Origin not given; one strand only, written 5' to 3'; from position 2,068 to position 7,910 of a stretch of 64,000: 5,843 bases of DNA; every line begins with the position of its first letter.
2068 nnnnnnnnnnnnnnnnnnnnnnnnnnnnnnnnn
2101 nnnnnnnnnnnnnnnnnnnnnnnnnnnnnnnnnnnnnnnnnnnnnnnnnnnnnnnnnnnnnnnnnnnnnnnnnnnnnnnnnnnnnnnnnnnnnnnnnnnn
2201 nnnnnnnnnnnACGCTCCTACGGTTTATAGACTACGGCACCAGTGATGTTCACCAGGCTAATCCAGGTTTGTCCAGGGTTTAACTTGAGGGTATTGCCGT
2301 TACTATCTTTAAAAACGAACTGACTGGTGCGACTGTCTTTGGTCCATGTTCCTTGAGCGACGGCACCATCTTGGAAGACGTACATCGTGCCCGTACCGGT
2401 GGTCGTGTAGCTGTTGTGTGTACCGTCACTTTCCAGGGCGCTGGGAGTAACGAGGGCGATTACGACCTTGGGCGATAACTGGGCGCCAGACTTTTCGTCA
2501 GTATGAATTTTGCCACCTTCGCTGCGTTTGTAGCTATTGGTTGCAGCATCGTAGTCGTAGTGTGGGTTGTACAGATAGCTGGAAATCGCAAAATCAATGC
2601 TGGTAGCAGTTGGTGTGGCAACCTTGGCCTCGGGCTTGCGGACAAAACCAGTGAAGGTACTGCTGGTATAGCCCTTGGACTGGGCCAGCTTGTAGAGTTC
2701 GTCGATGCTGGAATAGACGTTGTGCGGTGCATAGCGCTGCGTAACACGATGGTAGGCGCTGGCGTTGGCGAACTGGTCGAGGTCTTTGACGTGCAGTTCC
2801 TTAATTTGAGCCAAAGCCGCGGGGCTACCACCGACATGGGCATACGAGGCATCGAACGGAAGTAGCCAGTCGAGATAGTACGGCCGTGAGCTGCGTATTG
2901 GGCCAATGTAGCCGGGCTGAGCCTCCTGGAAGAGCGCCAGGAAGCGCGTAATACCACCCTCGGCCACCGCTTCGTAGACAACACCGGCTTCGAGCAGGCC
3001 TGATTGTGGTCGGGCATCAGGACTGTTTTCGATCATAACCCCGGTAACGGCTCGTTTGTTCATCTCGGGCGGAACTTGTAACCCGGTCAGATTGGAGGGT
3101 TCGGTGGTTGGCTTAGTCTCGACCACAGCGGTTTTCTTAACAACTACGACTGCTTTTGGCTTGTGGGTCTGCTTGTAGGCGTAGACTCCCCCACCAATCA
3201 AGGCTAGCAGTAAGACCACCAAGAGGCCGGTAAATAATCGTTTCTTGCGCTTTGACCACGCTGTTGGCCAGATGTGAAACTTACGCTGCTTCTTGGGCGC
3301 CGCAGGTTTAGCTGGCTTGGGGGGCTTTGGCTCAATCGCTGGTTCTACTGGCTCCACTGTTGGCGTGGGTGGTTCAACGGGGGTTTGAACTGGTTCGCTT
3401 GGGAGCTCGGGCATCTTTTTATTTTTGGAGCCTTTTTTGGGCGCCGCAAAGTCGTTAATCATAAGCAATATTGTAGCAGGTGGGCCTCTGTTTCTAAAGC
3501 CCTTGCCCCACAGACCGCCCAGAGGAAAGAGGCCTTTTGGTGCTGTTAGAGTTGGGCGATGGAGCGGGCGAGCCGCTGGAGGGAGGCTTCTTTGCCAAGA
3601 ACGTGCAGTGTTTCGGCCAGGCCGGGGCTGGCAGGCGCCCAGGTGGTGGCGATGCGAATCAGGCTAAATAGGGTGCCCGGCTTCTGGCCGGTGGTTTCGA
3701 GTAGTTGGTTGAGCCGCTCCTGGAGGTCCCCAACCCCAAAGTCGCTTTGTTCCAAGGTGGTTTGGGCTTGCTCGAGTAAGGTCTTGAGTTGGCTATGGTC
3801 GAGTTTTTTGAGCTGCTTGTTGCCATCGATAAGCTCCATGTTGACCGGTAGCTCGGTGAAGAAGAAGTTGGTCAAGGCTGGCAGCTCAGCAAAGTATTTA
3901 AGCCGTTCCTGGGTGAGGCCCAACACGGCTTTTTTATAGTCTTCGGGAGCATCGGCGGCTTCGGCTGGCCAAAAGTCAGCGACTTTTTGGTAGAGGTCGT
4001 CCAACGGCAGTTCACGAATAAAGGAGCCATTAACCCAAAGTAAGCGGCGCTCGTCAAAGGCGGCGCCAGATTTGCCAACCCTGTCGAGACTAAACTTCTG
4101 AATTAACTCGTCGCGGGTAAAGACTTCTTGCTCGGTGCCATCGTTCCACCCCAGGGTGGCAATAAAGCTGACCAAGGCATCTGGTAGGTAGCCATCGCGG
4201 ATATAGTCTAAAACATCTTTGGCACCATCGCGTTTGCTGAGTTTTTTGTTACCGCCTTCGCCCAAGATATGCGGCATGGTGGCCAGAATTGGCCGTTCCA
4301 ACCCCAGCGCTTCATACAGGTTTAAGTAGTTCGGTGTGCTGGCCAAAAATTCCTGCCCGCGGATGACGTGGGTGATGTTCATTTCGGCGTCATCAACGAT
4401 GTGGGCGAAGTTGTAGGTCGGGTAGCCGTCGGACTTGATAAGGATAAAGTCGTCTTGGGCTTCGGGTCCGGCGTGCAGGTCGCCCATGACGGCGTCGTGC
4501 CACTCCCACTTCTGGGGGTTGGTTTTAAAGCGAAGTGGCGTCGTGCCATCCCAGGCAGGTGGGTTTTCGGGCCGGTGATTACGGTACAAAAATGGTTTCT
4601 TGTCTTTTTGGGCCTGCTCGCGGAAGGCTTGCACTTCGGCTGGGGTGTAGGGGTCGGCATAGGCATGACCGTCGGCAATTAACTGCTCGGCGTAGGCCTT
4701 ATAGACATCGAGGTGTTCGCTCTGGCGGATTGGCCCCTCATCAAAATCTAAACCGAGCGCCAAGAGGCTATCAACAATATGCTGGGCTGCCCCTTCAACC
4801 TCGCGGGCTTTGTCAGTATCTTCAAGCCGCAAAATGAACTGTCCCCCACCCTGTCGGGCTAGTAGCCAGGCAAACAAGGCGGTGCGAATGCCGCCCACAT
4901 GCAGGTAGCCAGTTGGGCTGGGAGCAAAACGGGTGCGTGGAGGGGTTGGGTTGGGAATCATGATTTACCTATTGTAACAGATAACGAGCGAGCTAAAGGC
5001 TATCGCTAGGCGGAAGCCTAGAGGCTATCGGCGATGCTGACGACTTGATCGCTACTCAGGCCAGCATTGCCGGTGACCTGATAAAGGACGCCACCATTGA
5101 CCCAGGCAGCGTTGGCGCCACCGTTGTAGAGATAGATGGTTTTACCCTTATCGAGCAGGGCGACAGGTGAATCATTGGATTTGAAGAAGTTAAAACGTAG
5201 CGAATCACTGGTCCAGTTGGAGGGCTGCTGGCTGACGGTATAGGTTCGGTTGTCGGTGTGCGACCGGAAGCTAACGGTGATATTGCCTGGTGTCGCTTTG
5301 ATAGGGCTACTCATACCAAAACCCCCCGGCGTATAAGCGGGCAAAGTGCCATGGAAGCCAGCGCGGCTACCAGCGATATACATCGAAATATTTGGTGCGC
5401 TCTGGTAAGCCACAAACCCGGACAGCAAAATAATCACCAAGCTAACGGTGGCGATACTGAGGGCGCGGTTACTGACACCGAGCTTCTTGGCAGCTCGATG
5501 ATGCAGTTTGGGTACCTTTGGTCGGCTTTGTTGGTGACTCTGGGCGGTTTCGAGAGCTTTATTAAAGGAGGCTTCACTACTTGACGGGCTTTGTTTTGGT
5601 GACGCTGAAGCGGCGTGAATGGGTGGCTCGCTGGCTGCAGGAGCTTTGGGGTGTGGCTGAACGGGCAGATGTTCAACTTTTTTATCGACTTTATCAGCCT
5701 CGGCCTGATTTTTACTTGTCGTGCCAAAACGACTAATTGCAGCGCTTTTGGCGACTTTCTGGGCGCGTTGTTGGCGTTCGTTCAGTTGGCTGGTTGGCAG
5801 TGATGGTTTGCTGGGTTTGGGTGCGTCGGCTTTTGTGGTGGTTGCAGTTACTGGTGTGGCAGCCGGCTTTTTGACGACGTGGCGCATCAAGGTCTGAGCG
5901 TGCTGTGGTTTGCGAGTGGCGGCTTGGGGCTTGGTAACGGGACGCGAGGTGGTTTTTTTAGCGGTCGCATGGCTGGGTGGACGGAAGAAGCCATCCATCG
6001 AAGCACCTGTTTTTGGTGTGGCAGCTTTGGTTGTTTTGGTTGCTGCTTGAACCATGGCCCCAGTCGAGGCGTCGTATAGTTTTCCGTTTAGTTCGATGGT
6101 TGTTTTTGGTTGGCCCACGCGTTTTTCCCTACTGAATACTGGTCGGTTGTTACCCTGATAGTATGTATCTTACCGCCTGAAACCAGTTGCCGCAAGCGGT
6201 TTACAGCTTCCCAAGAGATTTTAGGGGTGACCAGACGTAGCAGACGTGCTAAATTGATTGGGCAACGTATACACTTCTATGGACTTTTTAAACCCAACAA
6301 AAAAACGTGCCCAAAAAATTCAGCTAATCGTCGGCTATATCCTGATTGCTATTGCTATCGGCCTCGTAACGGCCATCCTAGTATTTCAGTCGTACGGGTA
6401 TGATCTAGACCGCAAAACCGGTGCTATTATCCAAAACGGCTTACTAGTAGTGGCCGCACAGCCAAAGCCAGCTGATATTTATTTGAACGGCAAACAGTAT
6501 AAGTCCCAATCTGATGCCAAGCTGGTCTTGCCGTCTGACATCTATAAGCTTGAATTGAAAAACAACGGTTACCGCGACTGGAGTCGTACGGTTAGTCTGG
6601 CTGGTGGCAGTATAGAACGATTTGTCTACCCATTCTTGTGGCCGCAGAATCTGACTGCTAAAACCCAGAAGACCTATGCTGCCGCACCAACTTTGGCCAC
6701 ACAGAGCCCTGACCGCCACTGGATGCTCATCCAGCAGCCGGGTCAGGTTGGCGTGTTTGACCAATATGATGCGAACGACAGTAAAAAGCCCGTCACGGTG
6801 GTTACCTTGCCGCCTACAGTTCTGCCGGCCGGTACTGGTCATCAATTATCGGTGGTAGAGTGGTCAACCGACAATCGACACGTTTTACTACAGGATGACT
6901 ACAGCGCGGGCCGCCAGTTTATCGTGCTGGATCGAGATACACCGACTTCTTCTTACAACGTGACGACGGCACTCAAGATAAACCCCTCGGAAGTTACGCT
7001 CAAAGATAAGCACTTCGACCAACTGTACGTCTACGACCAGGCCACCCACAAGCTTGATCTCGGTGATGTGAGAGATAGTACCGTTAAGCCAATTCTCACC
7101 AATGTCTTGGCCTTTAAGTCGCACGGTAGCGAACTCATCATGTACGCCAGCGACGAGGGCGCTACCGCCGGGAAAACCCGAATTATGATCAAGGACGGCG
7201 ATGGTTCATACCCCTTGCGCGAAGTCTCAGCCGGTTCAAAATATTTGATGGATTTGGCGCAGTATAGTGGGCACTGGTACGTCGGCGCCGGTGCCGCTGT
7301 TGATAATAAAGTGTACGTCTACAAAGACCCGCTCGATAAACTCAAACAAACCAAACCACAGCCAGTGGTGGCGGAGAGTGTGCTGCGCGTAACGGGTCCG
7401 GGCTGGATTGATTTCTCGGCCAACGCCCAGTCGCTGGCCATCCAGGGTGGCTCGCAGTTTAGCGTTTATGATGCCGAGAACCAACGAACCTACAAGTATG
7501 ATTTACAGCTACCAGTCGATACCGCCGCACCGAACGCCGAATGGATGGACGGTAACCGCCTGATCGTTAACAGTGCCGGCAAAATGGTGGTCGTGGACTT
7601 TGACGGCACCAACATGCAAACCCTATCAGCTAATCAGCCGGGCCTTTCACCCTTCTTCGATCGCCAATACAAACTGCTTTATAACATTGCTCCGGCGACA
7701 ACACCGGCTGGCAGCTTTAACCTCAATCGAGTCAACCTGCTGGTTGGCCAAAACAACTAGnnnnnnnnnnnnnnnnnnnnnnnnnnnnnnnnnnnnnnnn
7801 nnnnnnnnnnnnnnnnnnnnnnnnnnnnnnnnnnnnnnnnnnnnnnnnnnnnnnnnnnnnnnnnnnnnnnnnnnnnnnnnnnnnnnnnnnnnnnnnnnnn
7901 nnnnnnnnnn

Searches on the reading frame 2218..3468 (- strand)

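Call 60: search_protein_families(library=pfam, proteins=[window:2218-3468:-], max_evalue=0.001)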
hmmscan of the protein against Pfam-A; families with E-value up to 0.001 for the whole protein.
window:2218-3468:- (416 aa): 2 families
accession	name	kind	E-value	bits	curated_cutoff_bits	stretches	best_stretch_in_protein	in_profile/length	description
PF11258.13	DUF3048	-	3.9e-45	154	25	1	127-267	1-147/148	Protein of unknown function (DUF3048) N-terminal domain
PF17479.7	DUF3048_C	-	1.1e-27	97.1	25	1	300-403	10-114/114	Protein of unknown function (DUF3048) C-terminal domain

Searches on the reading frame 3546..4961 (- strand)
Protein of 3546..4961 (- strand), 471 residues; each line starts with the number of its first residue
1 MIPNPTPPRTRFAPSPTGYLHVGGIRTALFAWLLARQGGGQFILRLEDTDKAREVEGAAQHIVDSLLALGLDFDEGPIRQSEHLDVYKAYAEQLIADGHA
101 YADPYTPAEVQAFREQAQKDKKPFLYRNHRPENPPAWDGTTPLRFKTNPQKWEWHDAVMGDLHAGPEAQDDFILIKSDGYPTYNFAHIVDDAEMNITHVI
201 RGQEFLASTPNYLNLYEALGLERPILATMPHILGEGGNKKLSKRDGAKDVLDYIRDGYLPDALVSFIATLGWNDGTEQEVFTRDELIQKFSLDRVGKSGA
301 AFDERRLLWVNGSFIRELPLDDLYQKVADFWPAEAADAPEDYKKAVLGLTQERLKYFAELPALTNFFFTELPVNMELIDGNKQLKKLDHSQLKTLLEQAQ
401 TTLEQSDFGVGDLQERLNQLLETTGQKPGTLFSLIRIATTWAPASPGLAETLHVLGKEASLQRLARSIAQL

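Call 17: find_encoding_contigs(protein=window:3546-4961:-, flank=10000, max_places=5)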
Protein window:3546-4961:- (471 aa): no gene with exactly this product is on record in the collection.

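Call 18: find_homologous_proteins(query=window:3546-4961:-)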
Query window:3546-4961:- (471 aa): 8000 proteins with E <= 0.001 among 8000 candidates; the best 120 are listed.
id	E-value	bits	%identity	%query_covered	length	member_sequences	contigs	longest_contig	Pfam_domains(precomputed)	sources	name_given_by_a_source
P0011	0.0e+0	1081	100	100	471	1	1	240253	PF19269.5,PF00749.28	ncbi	-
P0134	1.1e-291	985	92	99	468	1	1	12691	PF19269.5,PF00749.28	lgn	-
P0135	1.5e-275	932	86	99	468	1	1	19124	PF19269.5,PF00749.28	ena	-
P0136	9.3e-275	930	86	99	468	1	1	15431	PF19269.5,PF00749.28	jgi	-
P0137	1.3e-274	929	86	99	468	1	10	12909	PF19269.5,PF00749.28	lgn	-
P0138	1.6e-273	925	86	99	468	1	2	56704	PF19269.5,PF00749.28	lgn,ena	-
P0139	1.3e-272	923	85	100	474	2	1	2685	PF19269.5,PF00749.28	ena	-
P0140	3.5e-271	918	86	98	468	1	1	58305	PF19269.5,PF00749.28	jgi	jgi:glutamyl-tRNA synthetase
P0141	1.9e-268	909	85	99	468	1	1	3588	PF19269.5,PF00749.28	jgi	jgi:glutamyl-tRNA synthetase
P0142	1.9e-265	899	84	99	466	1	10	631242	PF19269.5,PF00749.28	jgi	jgi:glutamyl-tRNA synthetase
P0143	7.7e-263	890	83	99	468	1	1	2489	PF19269.5,PF00749.28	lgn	-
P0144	1.1e-262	890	83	98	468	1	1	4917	PF19269.5,PF00749.28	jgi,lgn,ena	-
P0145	2.8e-262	888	83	99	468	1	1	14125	PF19269.5,PF00749.28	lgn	-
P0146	1.2e-258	876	82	99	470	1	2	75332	PF19269.5,PF00749.28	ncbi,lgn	-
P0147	2.7e-258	875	82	98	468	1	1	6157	PF19269.5,PF00749.28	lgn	-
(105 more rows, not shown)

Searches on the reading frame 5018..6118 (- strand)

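Call 61: search_protein_families(library=pfam, proteins=[window:5018-6118:-], max_evalue=0.001)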
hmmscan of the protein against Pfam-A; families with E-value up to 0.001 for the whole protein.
window:5018-6118:- (366 aa): 1 family
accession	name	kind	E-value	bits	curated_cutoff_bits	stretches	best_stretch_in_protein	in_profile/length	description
PF14285.11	DUF4367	-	0.001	20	22.1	0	260-366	4-110/110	Domain of unknown function (DUF4367)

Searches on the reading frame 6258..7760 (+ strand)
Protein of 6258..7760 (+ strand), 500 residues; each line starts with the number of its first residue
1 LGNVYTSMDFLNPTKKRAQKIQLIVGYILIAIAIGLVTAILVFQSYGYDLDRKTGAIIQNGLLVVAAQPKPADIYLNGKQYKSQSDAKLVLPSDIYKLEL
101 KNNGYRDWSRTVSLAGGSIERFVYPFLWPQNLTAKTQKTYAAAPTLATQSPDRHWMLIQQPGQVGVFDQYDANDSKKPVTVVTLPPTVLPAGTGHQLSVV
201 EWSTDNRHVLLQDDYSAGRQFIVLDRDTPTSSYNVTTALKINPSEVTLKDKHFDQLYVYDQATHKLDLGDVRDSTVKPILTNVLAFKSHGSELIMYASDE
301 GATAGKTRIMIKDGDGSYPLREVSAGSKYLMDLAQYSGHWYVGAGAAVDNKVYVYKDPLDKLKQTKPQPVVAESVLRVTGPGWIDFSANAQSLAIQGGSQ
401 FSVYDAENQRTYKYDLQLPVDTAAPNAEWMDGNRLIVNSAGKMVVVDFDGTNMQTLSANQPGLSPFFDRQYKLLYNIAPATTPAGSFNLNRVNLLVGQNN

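Call 60: search_protein_families(library=pfam, proteins=[window:6258-7760:+], max_evalue=0.001)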
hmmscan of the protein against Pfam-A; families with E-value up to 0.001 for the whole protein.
window:6258-7760:+ (500 aa): 1 family
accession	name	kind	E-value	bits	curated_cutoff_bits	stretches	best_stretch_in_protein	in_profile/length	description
PF08308.17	PEGA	-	1e-05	25.8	20.8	1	61-115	2-56/71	PEGA domain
